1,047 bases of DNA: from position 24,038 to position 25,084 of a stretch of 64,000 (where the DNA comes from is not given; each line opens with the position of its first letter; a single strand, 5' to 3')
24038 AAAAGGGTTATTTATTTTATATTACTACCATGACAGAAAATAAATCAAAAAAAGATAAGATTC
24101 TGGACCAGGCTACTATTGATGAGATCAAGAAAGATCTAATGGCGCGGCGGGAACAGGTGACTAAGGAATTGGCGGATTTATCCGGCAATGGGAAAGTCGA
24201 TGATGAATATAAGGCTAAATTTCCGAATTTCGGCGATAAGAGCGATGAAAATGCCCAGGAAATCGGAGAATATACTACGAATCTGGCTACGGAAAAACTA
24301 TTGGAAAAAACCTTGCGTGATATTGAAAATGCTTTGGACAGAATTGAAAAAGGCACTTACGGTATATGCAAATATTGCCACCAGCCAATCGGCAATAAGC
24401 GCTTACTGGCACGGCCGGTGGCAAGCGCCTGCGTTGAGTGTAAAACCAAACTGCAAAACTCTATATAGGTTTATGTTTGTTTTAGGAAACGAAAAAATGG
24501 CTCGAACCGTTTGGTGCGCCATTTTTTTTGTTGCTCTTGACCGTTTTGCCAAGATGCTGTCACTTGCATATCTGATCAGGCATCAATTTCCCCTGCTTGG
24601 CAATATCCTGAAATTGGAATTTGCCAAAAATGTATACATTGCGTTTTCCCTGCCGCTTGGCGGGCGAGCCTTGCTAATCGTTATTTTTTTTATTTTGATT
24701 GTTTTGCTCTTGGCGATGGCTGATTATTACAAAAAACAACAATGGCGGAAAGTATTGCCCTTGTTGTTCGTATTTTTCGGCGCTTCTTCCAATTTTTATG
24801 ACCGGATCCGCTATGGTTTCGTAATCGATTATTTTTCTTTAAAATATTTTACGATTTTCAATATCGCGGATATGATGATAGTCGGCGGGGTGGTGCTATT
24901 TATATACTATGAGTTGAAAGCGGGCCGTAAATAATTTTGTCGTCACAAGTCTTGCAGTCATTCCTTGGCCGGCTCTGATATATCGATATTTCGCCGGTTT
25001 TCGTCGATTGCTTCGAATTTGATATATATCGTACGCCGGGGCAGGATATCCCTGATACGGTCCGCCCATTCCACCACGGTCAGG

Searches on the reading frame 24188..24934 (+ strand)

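Call 83: search_protein_families(library=pfam, proteins=[window:24188-24934:+], max_evalue=0.001)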
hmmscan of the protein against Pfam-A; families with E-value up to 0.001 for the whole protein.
window:24188-24934:+ (248 aa): 1 family
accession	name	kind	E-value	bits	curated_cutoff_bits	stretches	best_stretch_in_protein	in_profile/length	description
PF01252.23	Peptidase_A8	-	5.7e-22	78.9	25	1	111-242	2-140/142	Signal peptidase (SPase) II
